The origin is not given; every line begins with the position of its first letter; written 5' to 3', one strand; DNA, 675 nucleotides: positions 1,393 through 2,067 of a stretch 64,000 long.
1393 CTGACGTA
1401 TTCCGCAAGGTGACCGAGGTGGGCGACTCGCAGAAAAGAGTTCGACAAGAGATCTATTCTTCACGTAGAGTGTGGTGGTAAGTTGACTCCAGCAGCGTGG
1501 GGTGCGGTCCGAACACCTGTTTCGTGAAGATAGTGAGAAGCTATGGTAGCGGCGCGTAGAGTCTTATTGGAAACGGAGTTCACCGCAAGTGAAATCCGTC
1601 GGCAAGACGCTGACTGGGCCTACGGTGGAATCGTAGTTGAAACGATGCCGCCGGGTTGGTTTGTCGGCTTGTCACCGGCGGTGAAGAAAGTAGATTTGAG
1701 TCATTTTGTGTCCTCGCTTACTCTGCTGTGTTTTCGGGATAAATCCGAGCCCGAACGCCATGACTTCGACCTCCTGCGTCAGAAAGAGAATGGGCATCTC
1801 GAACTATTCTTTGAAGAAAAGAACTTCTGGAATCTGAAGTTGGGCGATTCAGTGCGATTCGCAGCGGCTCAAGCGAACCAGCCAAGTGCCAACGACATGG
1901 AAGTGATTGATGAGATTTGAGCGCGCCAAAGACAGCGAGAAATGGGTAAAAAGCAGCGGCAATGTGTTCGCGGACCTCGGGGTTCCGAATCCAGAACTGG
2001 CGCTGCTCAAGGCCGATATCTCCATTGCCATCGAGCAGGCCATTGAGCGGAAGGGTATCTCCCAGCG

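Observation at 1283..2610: Low-GC toxin-antitoxin islet bracketed by 47-nt direct repeats spaced 1200 nt apart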

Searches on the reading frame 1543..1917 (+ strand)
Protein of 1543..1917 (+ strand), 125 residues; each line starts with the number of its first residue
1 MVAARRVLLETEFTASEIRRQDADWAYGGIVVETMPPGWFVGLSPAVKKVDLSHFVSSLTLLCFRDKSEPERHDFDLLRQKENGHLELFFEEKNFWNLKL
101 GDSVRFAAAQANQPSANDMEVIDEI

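Call 10: search_protein_families(library=pfam, proteins=[window:1543-1917:+], max_evalue=1)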
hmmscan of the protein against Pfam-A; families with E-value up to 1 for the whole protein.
window:1543-1917:+ (125 aa): 0 families

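Call 11: search_protein_families(library=ncbifam, proteins=[window:1543-1917:+], max_evalue=1)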
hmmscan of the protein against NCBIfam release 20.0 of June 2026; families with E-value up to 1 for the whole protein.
window:1543-1917:+ (125 aa): 0 families

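Call 13: find_homologous_proteins(query=window:1543-1917:+, max_evalue=0.01)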
Query window:1543-1917:+ (125 aa): 3 proteins with E <= 0.01 among 12 candidates.
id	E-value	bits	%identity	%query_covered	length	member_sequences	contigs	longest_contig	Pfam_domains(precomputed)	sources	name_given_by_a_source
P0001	3.4e-70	252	92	99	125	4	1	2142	-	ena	-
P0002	1.9e-54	201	84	91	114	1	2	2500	-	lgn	-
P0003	2.3e-53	197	82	90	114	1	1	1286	-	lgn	-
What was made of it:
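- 1543..1920 (+): 125-aa ORF, a member of a rare uncharacterised family of ~108-aa, mostly β-strand proteins (MPPGxFV motif). A toxin role is unproven. 3 close relatives in 5.8e9 proteins (call 13).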

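Call 14: find_encoding_contigs(protein=P0001, flank=10000)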
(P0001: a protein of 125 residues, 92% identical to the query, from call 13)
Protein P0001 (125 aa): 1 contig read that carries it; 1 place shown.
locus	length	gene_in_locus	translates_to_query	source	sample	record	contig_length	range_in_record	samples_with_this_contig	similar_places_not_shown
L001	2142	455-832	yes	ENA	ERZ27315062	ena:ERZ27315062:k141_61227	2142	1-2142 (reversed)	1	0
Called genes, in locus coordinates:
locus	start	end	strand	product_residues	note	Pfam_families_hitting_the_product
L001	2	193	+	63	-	?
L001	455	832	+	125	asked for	-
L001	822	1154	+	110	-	PF13744:HTH_37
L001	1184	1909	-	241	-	-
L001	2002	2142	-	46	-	?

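Call 15: find_encoding_contigs(protein=P0002, flank=10000)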
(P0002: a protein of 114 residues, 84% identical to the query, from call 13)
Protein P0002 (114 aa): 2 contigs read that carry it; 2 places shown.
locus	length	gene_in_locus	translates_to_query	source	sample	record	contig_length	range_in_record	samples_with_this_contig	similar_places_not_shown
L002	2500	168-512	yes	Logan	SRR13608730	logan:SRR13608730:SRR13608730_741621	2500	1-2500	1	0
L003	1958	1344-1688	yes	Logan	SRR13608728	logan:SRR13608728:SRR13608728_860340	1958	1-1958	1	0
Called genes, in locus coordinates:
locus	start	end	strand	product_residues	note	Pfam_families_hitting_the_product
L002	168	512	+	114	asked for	-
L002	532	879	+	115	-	PF13744:HTH_37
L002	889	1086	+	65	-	PF15919:HicB_lk_antitox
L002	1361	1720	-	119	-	PF22302:DUF6968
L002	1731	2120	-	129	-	-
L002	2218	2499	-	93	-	?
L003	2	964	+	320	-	?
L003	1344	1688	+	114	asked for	-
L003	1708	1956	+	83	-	?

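Call 16: find_encoding_contigs(protein=P0003, flank=10000)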
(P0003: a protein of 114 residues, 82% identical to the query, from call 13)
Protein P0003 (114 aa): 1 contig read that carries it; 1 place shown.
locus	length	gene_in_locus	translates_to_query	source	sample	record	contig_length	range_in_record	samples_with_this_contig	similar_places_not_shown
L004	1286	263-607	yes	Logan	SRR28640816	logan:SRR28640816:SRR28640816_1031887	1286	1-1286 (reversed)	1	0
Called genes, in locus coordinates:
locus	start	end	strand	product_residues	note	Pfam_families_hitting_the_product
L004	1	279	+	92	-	?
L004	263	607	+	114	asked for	-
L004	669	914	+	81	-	PF13744:HTH_37 (weak)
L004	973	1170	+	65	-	PF15919:HicB_lk_antitox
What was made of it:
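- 1907..2254 (+): XRE-type HTH regulator (HTH_37), a putative antitoxin or autoregulator. Conserved downstream of the 125-aa gene in L001-L004 (calls 14-16).
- On Type II toxin-antitoxin (HigBA-like): The pair is conserved in L001-L004 (calls 14-16).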

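Call 33: search_protein_families(library=pfam, proteins=[L001:1187-1909:-, L003:134-961:+, L002:1364-1720:-, L002:1734-2120:-, L004:1-276:+, L002:532-876:+], max_evalue=1)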
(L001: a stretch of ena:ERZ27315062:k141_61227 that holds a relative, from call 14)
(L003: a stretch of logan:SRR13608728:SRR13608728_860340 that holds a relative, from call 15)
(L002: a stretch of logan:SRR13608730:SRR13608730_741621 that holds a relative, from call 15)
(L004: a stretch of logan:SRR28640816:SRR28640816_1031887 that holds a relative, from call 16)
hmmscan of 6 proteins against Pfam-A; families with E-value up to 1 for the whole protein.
L001:1187-1909:- (241 aa): 1 family
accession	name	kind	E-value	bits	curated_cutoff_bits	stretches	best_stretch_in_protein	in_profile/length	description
PF00550.31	PP-binding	-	0.00076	20.1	20.8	0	4-36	33-63/67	Phosphopantetheine attachment site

L003:134-961:+ (276 aa): 2 families
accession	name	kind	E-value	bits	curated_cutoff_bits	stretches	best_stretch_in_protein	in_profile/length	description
PF14307.12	Glyco_tran_WbsX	-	2e-12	47.7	25.1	1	17-102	265-350/350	Glycosyltransferase WbsX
PF16317.11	Glyco_hydro_99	-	0.11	12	33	1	26-92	245-308/341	Glycosyl hydrolase family 99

L002:1364-1720:- (119 aa): 1 family
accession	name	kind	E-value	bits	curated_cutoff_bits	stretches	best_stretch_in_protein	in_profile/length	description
PF22302.1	DUF6968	-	2.2e-07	31.1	27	1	15-78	8-70/90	Domain of unknown function (DUF6968)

L002:1734-2120:- (129 aa): 1 family
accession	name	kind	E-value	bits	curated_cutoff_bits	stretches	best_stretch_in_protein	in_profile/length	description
PF20352.3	DUF6647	-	0.047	13.9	24.1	0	11-45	127-160/174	Domain of unknown function (DUF6647)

L004:1-276:+ (92 aa): 0 families

L002:532-876:+ (115 aa): 3 families
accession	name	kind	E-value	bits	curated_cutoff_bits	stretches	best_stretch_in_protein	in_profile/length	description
PF13744.12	HTH_37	-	5.9e-17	61.7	27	1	20-99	1-80/80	Helix-turn-helix domain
PF01381.28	HTH_3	-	0.00058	20.3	23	1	42-95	1-53/55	Helix-turn-helix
PF13560.12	HTH_31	-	0.016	15.9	27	1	47-75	11-39/64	Helix-turn-helix domain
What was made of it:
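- Pfam finds nothing in the small ORFs (calls 10, 33).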

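Call 35: search_protein_representatives(protein=window:1543-1917:+)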
Query: 125 residues. Proteins with E-value up to 0.001 (for the whole library): 9; up to 1e-10: 2; up to 1e-30: 1. The best 9 are listed.
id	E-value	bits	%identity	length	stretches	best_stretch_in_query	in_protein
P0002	6.0e-55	200.7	84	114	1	1-114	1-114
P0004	8.2e-12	61.4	29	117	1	2-111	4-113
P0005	3.3e-10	56.2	33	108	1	7-105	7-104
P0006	8.3e-09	51.7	33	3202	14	65-94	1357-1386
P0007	1.3e-05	41.4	32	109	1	4-107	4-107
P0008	3.8e-05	39.9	29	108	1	3-107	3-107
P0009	7.7e-05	38.9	34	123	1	4-106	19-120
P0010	1.1e-04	38.4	38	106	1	5-107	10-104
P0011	3.7e-04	36.7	40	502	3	22-54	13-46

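Call 36: predict_structure(alignment_id=A3)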
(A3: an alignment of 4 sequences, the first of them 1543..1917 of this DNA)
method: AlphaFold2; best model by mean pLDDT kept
length: 125 residues; sequences in the alignment: 4
mean_pLDDT: 37.7   pTM: 0.29
mean pLDDT of the five models: 37.7, 35.3, 33.2, 31.3, 30.1
residues with pLDDT >= 90: 0; 70-90: 0; 50-70: 3; < 50: 122
segments of 3 or more residues with pLDDT < 50: 1-71, 76-125
pLDDT, mean of each block of 10 residues (from residue 1): 27 38 31 32 30 39 41 47 40 42 41 39 46
secondary structure, 60 per line:
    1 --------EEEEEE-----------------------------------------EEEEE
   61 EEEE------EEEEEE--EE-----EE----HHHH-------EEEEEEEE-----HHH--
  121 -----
elements in order: E9-14 E56-64 E71-76 H92-95 E103-110
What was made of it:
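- Tried and rejected: The first AF2 model was unusable (pLDDT 38; call 36).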

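Call 40: search_protein_families(library=padloc, alignment_id=A4, max_evalue=1)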
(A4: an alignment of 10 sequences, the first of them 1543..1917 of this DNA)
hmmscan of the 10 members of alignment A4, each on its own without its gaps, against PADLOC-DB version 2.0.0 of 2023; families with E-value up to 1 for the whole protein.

A. member 1, window:1543-1917:+ (125 aa): 0 families

B. families by the number of members that match (of 10 scanned): 0 families

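Call 41: search_solved_structures(query=A4, max_evalue=10)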
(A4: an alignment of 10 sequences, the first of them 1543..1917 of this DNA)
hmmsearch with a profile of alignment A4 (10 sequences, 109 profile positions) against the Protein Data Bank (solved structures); distinct sequences matched with E-value up to 10: 0.

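Call 42: find_encoding_contigs(protein=P0004, flank=4000, max_places=3)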
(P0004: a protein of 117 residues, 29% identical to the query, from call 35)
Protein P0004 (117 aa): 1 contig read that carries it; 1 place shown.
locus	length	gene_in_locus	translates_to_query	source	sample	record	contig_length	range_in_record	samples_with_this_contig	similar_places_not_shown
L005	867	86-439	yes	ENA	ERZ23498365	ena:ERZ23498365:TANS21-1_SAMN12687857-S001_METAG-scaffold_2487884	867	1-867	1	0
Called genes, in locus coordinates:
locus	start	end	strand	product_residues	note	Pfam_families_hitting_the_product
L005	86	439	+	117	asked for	-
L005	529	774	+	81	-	-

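Call 43: find_encoding_contigs(protein=P0005, flank=4000, max_places=3)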
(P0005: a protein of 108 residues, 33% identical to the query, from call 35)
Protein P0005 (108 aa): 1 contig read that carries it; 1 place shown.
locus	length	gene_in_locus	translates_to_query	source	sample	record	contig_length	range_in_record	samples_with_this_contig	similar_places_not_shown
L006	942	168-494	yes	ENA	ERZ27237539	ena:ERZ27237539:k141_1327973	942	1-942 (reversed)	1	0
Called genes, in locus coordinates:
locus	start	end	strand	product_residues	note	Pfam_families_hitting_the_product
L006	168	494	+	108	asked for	-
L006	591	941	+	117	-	?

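Call 44: search_protein_families(library=pfam, proteins=[L005:529-771:+, L006:591-941:+], max_evalue=1)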
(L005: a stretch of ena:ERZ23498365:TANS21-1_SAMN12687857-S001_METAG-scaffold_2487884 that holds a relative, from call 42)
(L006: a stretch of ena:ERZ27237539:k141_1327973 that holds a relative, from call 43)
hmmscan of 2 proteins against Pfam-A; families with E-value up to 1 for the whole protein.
L005:529-771:+ (81 aa): 1 family
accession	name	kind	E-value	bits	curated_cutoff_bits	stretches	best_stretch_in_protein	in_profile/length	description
PF05018.18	CFA20_dom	-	0.14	12.3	24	1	22-61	9-48/185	CFA20 domain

L006:591-941:+ (117 aa): 5 families
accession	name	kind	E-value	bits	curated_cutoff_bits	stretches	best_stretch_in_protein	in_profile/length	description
PF00583.31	Acetyltransf_1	-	4.1e-08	34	20.7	1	50-116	29-93/116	Acetyltransferase (GNAT) family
PF13508.13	Acetyltransf_7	-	6e-06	27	27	1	60-109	9-54/84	Acetyltransferase (GNAT) domain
PF13673.13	Acetyltransf_10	-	0.0003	21.2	23.6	1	40-114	28-83/128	Acetyltransferase (GNAT) domain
PF13527.13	Acetyltransf_9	-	0.00034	21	25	1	11-116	6-106/127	Acetyltransferase (GNAT) domain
PF14542.12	Acetyltransf_CG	-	0.11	13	30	1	84-116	26-58/80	GCN5-related N-acetyl-transferase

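Call 56: predict_structure(alignment_id=A4)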
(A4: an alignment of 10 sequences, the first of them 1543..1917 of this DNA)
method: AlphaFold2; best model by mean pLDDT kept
length: 125 residues; sequences in the alignment: 10
mean_pLDDT: 78.5   pTM: 0.71
mean pLDDT of the five models: 78.5, 78.4, 78.3, 77.7, 76.4
residues with pLDDT >= 90: 33; 70-90: 59; 50-70: 22; < 50: 11
segments of 3 or more residues with pLDDT < 50: 111-117
pLDDT, mean of each block of 10 residues (from residue 1): 75 94 79 83 89 70 78 86 90 82 84 45 51
secondary structure, 60 per line:
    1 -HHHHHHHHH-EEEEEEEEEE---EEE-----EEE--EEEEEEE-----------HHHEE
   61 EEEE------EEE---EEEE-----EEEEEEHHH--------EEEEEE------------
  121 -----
elements in order: H2-10 E12-21 E25-27 E33-35 E38-44 E59-64 E71-73 E77-80 E86-91 E103-108
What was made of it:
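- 1543..1920 (+): AF2 pLDDT 78.5 (call 56).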
